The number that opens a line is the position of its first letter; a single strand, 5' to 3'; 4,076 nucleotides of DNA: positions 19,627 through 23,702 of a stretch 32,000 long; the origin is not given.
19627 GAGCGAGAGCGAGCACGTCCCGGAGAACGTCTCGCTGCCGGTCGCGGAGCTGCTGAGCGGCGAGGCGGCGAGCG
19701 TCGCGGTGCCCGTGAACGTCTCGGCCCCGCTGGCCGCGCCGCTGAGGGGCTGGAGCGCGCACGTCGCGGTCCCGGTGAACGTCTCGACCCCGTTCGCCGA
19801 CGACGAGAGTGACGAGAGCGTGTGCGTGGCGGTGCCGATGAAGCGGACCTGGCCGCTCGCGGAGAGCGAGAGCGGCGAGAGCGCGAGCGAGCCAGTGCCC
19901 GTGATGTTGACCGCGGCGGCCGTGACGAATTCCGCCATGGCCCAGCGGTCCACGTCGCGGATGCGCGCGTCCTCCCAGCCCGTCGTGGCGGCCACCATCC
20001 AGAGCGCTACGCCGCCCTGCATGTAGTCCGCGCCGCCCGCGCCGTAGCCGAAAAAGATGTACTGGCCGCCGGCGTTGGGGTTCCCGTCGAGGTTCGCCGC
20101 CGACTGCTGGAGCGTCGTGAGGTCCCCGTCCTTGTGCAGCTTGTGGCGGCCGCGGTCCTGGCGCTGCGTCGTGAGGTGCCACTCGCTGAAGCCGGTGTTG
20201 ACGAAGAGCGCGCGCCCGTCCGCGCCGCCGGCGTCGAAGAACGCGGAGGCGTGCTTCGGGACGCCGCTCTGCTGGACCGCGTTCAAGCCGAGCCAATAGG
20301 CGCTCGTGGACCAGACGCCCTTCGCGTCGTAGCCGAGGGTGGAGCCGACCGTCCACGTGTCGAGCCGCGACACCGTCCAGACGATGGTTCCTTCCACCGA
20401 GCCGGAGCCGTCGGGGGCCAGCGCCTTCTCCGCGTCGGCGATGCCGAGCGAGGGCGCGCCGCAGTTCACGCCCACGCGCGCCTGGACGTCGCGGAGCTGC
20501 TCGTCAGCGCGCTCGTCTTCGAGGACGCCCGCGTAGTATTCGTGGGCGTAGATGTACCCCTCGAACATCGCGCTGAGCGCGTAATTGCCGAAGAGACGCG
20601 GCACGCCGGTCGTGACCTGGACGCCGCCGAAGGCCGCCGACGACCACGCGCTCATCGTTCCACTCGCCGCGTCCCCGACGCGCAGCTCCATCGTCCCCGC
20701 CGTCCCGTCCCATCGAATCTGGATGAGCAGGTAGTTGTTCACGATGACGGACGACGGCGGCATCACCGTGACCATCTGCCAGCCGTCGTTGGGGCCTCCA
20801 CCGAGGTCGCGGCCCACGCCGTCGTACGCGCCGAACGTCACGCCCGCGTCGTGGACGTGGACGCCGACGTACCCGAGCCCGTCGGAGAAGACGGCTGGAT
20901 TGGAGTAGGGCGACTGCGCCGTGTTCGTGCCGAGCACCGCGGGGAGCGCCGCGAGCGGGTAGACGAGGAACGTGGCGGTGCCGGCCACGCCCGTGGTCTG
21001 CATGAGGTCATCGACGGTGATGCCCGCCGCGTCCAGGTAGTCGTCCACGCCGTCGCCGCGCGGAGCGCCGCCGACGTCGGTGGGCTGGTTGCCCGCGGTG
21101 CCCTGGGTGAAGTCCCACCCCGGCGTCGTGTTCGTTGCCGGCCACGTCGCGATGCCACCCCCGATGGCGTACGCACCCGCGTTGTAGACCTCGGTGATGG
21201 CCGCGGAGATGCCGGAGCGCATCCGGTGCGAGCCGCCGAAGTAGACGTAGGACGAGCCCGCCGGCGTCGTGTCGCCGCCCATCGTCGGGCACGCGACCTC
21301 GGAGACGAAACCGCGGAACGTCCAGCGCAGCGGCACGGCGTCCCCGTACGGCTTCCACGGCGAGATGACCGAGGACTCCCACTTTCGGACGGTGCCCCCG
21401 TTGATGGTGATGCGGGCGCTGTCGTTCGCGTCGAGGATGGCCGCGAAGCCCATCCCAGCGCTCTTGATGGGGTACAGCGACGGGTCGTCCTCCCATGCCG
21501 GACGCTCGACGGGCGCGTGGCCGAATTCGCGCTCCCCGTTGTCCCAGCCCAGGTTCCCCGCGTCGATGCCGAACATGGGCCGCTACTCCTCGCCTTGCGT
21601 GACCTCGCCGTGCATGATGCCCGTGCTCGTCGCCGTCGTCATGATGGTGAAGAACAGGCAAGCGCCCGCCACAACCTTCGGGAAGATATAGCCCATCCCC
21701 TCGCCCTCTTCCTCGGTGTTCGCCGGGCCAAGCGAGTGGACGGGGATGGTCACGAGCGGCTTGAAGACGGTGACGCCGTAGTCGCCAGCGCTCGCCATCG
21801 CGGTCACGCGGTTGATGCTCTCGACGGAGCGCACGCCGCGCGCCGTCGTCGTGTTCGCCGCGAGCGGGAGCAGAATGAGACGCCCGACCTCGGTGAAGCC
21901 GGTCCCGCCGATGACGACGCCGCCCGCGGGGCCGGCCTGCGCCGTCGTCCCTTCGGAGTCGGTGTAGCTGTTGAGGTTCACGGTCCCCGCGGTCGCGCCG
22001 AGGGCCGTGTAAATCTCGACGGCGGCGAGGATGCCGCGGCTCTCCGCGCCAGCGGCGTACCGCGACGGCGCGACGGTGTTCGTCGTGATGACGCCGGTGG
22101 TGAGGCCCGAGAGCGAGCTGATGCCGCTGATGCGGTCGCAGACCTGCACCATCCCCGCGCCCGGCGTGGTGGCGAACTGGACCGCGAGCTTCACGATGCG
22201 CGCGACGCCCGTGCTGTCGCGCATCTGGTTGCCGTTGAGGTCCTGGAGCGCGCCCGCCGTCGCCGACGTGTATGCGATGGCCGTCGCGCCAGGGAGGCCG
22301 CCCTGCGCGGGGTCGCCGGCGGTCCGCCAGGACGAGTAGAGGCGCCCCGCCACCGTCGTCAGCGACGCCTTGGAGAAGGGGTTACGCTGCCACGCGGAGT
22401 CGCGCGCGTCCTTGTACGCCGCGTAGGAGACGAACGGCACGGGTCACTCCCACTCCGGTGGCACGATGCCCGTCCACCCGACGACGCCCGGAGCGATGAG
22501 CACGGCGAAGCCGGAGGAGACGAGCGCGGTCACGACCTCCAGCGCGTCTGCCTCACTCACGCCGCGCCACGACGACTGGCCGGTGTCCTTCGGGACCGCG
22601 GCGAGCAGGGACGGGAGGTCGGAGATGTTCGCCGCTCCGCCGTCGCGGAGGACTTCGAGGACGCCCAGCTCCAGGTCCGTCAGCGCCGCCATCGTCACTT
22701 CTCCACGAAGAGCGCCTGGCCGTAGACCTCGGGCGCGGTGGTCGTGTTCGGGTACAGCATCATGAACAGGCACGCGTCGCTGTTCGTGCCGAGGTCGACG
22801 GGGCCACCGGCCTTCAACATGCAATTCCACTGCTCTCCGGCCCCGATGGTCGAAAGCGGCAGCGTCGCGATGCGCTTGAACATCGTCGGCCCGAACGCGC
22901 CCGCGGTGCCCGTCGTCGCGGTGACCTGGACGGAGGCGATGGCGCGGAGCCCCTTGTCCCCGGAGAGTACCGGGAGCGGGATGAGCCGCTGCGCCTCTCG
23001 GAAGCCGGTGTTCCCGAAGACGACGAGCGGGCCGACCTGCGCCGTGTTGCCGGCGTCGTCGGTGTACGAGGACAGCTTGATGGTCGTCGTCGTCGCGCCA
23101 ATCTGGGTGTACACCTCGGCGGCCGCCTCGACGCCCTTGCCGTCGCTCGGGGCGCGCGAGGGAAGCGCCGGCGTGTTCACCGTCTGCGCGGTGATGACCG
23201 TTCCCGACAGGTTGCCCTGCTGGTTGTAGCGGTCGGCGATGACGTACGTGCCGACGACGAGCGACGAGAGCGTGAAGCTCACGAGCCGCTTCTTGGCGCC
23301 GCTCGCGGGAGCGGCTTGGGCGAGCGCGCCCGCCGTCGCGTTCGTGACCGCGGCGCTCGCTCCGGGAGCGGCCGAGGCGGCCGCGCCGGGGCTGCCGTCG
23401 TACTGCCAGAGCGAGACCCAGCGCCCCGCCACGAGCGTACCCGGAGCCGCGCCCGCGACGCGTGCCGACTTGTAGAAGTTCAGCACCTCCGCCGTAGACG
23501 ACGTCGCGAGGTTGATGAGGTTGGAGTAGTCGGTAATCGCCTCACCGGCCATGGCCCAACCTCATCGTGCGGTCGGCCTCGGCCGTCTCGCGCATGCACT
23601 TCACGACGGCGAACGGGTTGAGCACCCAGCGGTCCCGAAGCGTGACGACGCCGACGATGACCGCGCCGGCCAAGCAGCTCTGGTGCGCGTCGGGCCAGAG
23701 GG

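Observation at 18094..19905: About 28 tandem 21-residue repeats make up half of a 1227-aa double-LamG fibre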

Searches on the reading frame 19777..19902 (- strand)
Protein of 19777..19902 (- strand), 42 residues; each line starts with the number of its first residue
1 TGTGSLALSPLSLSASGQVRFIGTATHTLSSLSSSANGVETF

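Call 36: search_protein_representatives(alignment_id=A2)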
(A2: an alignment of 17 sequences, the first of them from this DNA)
Query: 17 sequences, 42 profile positions. Proteins with E-value up to 0.001 (for the whole library): 372; up to 1e-10: 158; up to 1e-30: 39. The best 150 are listed.
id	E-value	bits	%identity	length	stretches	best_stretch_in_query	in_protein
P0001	3.9e-170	567.8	-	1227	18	1-42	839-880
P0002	1.8e-161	540.1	-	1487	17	1-42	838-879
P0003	3.3e-136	459.2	-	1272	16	1-42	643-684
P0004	4.0e-97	334.1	-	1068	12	1-42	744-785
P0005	3.2e-80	280.0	-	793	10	1-42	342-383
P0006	1.7e-77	271.3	-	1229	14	1-42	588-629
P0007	7.7e-77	269.2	-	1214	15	1-42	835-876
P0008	1.2e-68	243.0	-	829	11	1-42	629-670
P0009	1.0e-59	214.4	-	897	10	1-39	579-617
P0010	9.5e-58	208.1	-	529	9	2-42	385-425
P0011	1.2e-56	204.6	-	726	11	2-42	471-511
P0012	3.4e-56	203.1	-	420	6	1-42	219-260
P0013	6.7e-52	189.4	-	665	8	2-37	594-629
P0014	1.5e-49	181.8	-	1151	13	1-42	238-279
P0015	1.5e-48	178.7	-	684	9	1-39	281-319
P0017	2.2e-43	162.2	-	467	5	2-42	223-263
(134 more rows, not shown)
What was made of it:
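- On The unnamed 21-residue repeat family defined here (profile A2): 372 representative proteins at E<=1e-3 (call 36).
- The 42-column profile A2 finds 372 representative proteins at E<=1e-3, 158 at E<=1e-10 and 39 at E<=1e-30 (call 36).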

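Call 39: find_homologous_proteins(query=A2, max_evalue=0.00001)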
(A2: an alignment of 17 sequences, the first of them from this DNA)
Query A2 (17 sequences): 6807 candidates shared short words with the query, none scored E <= 0.00001.

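Call 54: search_dna_similar(query=P0009, collection=phages, mode=protein, max_evalue=0.001, max_rows=25)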
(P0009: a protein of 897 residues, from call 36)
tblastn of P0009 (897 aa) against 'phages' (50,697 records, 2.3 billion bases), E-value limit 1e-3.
Records with a match: 25; places in all: 25; records where one place covers at least 80% of the query: 0.
Best place of each record, by identity: 60-80% 2; <60% 23.
By first word of the organism name: Rhodobacter 22; Microcystis 2; Pseudanabaena 1.
By host as written in the record: Rhodobacter capsulatus YW1 22; Microcystis aeruginosa 1; Pseudanabaena sp. 1; Microcystis elabens 1.
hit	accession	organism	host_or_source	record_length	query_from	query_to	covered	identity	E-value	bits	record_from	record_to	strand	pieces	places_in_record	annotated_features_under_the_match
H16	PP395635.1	Microcystis phage Mae-JY02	Microcystis aeruginosa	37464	589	853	30%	33.8%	2e-5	55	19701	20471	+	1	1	glycerophosphodiester phosphodiesterase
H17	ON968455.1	Pseudanabaena phage Pan4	Pseudanabaena sp.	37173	589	853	30%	33.1%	7e-5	53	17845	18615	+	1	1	hypothetical protein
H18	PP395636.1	Microcystis phage Mel-JY03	Microcystis elabens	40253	512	754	27%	34.9%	1e-4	52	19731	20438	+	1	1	glycerophosphodiester phosphodiesterase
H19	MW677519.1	Rhodobacter phage RcMrWorf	Rhodobacter capsulatus YW1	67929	835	894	7%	55.0%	2e-6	58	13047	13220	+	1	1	14: hypothetical protein | 15: nuclease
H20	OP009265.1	Rhodobacter phage RcAqua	Rhodobacter capsulatus YW1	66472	829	894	7%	48.5%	2e-5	55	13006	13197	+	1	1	hypothetical protein | nuclease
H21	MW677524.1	Rhodobacter phage RcSalem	Rhodobacter capsulatus YW1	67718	835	894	7%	53.3%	6e-6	56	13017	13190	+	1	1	14: hypothetical protein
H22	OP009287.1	Rhodobacter phage RcWata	Rhodobacter capsulatus YW1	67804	835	894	7%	53.3%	7e-6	56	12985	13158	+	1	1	hypothetical protein | nuclease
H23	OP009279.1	Rhodobacter phage RcMcLean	Rhodobacter capsulatus YW1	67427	835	894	7%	53.3%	8e-6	56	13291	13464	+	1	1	hypothetical protein | nuclease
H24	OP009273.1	Rhodobacter phage RcKeef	Rhodobacter capsulatus YW1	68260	835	894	7%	53.3%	8e-6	56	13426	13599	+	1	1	hypothetical protein | nuclease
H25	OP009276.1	Rhodobacter phage RcLkye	Rhodobacter capsulatus YW1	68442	835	894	7%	51.7%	4e-5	54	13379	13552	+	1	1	hypothetical protein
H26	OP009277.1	Rhodobacter phage RcMaeve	Rhodobacter capsulatus YW1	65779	829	894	7%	47.0%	5e-5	54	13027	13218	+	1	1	hypothetical protein | nuclease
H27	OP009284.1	Rhodobacter phage RcPeripeteia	Rhodobacter capsulatus YW1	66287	829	894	7%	47.0%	5e-5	54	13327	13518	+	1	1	hypothetical protein | nuclease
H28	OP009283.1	Rhodobacter phage RcPacific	Rhodobacter capsulatus YW1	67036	829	894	7%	47.0%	5e-5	54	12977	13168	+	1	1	hypothetical protein | nuclease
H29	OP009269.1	Rhodobacter phage RcDora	Rhodobacter capsulatus YW1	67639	829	894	7%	47.0%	5e-5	54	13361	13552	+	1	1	hypothetical protein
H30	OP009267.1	Rhodobacter phage RcBigEagle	Rhodobacter capsulatus YW1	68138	829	894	7%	47.0%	5e-5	54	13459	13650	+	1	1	hypothetical protein | nuclease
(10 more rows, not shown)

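Call 55: search_dna_similar(query=P0012, collection=phages, mode=protein, max_evalue=0.001, max_rows=25)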
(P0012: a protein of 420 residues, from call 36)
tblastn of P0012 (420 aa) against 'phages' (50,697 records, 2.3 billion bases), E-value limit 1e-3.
No match.

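Call 56: get_annotated_region(hit=H16, flank=6000)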
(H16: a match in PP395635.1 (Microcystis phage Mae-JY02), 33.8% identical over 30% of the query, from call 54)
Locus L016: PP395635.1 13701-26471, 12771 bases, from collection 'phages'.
description: Microcystis phage Mae-JY02, complete genome.
organism: Microcystis phage Mae-JY02 (NCBI taxid 3126650)
taxonomy: Viruses; Duplodnaviria; Heunggongvirae; Uroviricota; Caudoviricetes
host: Microcystis aeruginosa; source: -; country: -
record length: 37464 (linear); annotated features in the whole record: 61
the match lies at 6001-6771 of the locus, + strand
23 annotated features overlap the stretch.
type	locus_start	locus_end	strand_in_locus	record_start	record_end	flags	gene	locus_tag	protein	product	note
CDS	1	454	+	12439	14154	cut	-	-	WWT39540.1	hypothetical protein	-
CDS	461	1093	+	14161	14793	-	-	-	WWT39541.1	hypothetical protein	-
CDS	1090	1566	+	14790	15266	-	-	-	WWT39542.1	hypothetical protein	-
CDS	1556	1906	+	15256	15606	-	-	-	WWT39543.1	hypothetical protein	-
CDS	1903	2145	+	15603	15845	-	-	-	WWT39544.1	hypothetical protein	-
CDS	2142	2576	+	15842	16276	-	-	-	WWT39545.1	hypothetical protein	-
CDS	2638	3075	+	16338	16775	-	-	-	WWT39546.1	lysozyme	-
CDS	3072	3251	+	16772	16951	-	-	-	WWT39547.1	hypothetical protein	-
CDS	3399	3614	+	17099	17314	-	-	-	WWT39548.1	hypothetical protein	-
CDS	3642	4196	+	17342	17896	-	-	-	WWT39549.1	hypothetical protein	-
CDS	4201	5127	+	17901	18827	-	-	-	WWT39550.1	hypothetical protein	-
CDS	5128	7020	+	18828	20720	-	-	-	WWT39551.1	glycerophosphodiester phosphodiesterase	-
CDS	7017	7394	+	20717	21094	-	-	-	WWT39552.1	hypothetical protein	-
CDS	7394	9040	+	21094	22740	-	-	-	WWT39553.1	hypothetical protein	-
CDS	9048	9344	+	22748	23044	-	-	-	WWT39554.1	hypothetical protein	-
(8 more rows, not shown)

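Call 58: list_cluster_members(proteins=[P0003, P0004, P0005, P0006, P0007, P0009, P0010, P0012, P0014, P0017])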
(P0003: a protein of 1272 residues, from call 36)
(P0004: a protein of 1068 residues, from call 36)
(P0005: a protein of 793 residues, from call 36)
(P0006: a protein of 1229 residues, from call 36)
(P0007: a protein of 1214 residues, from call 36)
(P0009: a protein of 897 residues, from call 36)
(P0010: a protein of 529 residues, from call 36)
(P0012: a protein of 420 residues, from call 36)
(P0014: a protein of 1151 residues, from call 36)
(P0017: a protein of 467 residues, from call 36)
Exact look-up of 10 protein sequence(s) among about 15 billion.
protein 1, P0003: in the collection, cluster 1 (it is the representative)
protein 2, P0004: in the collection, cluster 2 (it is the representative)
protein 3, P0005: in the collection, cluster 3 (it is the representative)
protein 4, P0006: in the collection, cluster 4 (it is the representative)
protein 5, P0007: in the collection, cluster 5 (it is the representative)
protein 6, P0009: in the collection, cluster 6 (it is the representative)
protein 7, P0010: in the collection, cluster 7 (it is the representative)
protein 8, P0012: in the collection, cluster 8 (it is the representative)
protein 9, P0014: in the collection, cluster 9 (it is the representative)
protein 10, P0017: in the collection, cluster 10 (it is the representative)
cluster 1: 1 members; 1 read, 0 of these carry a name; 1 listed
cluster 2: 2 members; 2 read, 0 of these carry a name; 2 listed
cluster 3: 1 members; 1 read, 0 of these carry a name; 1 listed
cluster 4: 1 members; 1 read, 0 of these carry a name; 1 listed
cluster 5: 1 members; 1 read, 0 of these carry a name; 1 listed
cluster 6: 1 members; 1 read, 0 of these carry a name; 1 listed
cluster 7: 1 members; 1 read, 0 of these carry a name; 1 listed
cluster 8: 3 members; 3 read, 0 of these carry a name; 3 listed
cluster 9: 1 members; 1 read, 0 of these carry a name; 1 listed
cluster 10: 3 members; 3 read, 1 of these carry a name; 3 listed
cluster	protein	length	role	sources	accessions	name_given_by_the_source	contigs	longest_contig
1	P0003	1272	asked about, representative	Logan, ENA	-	-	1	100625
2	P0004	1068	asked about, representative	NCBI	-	-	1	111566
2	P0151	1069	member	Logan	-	-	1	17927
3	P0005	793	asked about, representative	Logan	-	-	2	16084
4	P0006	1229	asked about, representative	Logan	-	-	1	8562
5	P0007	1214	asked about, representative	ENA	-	-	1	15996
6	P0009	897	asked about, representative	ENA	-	-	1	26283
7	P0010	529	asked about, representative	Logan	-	-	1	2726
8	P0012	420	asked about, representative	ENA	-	-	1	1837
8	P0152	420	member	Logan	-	-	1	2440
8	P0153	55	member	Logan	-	-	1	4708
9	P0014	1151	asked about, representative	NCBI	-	-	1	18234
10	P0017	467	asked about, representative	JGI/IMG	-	-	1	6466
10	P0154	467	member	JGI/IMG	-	hypothetical protein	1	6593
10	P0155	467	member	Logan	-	-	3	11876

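Call 59: find_encoding_contigs(protein=P0004, flank=10000, max_places=3)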
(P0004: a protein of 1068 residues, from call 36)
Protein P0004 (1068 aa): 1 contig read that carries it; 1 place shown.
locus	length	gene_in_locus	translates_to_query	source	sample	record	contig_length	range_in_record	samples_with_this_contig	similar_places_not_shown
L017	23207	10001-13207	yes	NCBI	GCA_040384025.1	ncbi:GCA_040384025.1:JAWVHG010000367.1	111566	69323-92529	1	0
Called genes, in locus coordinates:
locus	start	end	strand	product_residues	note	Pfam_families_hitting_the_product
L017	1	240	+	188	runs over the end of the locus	-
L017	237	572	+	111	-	-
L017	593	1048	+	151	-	-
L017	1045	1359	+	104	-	-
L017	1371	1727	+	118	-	-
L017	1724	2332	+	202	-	-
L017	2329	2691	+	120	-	-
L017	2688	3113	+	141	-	-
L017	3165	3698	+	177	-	-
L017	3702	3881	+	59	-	-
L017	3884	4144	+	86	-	-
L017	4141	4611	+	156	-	-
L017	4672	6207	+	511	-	-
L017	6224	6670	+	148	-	-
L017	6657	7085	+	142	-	-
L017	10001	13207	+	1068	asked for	-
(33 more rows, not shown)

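Call 69: search_protein_families(library=ncbifam, proteins=[P0012], max_evalue=0.1)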
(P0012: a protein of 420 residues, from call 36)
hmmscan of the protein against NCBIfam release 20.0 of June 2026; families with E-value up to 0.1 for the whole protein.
P0012 (420 aa): 1 family
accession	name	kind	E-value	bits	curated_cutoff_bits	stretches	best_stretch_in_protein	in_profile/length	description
NF052521.1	TafC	equivalog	0.01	14.9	410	1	74-162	276-361/373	TafC family fimbrial protein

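Call 76: search_solved_structures(query=A2, max_evalue=10, show_alignments=2)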
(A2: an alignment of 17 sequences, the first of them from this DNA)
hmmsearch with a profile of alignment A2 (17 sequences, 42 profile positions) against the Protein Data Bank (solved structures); distinct sequences matched with E-value up to 10: 1.
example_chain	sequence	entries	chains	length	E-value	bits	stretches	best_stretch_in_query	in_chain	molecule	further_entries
8hl7_A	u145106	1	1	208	1.8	11.9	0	21-34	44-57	Protein N-lysine methyltransferase METTL21D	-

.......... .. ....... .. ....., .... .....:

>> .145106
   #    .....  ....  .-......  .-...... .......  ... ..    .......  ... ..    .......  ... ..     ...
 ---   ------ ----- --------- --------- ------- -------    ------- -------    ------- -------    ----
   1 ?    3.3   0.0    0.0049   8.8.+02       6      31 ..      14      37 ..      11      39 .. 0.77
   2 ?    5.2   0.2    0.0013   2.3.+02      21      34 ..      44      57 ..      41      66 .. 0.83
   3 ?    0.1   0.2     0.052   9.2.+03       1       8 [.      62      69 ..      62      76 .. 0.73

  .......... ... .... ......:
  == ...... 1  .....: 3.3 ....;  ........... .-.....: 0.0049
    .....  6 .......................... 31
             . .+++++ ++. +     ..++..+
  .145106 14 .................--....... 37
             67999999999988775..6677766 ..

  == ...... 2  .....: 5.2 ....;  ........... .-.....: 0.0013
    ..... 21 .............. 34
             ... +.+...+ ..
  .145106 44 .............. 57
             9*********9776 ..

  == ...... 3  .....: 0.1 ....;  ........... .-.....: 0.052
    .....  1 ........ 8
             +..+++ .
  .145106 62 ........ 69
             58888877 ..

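Call 96: find_encoding_contigs(protein=P0009, flank=10000, max_places=2)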
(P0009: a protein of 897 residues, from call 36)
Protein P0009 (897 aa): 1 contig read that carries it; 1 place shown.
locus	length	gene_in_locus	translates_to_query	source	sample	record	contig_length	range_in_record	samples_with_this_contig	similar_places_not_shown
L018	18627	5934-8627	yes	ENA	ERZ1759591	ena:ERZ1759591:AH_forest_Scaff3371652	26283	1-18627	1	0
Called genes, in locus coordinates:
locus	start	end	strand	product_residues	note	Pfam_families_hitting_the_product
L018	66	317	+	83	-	-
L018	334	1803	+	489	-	-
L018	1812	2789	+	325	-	PF00149:Metallophos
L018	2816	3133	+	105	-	-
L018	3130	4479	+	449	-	-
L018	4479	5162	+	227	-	-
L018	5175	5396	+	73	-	-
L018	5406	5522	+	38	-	-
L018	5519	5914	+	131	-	-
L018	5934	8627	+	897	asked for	-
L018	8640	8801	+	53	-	-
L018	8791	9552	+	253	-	PF01471:PG_binding_1 (weak)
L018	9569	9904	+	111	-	-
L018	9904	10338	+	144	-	-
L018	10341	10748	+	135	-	-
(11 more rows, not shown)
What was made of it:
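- P0009 lies just upstream of a lysis-type gene in a phage contig that also carries terminase and portal genes (call 96).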

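Call 97: find_encoding_contigs(protein=P0003, flank=10000, max_places=2)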
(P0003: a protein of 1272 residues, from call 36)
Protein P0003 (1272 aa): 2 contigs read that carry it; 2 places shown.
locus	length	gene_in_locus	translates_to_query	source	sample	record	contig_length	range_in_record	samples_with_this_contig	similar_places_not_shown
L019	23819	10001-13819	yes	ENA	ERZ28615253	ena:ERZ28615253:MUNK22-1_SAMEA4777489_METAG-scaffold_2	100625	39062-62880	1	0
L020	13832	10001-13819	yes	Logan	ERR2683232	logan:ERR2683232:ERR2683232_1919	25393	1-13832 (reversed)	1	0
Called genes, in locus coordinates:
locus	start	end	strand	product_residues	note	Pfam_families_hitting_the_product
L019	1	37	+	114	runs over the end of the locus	-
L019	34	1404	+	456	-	-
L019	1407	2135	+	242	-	-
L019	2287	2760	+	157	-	-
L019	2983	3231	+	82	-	-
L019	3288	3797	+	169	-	-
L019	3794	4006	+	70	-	-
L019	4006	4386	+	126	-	-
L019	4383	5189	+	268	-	-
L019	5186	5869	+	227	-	-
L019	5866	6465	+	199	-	-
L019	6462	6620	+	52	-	-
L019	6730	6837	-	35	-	-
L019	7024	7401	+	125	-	-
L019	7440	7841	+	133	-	-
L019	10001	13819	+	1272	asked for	PF01833:TIG (weak)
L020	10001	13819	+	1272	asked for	PF01833:TIG (weak)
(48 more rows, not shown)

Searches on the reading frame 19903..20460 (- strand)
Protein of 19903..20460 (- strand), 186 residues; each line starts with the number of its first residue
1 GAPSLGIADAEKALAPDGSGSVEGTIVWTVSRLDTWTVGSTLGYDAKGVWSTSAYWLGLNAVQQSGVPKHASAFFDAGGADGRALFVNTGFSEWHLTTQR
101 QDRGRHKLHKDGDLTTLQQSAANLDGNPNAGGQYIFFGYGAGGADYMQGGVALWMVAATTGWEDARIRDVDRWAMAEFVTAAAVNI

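Call 114: search_solved_structures(query=A8, max_evalue=10)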
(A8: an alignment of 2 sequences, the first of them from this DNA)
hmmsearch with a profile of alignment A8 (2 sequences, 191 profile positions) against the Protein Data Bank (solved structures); distinct sequences matched with E-value up to 10: 0.

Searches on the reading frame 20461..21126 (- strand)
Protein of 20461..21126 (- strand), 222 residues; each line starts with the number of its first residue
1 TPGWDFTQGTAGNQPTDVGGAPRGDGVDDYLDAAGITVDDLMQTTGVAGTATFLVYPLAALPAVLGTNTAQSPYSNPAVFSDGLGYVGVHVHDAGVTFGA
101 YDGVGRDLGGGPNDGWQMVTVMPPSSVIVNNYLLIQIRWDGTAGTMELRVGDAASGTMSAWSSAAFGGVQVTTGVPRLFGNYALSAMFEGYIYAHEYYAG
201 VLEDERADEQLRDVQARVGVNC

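Call 113: search_solved_structures(query=A6, max_evalue=10)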
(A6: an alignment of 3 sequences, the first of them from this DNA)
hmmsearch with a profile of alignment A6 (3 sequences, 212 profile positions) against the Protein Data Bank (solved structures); distinct sequences matched with E-value up to 10: 0.

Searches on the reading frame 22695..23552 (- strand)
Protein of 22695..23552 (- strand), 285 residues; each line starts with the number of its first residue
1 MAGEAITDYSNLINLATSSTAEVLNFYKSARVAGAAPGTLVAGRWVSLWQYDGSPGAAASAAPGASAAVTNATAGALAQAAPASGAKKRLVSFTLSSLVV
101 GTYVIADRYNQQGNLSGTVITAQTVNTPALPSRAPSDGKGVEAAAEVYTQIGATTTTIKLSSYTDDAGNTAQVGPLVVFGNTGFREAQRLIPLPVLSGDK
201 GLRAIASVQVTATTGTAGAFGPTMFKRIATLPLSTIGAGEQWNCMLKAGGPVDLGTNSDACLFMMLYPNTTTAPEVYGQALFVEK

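Call 10: search_protein_families(library=pfam, proteins=[window:22695-23552:-], max_evalue=0.01)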
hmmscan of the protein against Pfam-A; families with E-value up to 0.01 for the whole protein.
window:22695-23552:- (285 aa): 0 families

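Call 11: search_protein_families(library=phrogs, proteins=[window:22695-23552:-], max_evalue=0.01)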
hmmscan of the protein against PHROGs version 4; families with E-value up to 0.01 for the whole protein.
window:22695-23552:- (285 aa): 0 families

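Call 69: search_protein_families(library=ncbifam, proteins=[window:22695-23552:-], max_evalue=0.1)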
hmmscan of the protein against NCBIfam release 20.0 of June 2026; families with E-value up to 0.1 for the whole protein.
window:22695-23552:- (285 aa): 0 families

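Call 74: search_solved_structures(query=window:22695-23552:-, max_evalue=10)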
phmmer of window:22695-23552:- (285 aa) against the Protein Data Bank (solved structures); distinct sequences matched with E-value up to 10: 1.
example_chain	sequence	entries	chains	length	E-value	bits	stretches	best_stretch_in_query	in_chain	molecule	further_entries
9dis_A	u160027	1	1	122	0.92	12.2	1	17-91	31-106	ChuA Binder H3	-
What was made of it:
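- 22695..23552 (-): Upstream 285-aa ORF (paralogue a). No family or PDB match (calls 10, 11, 69, 74).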
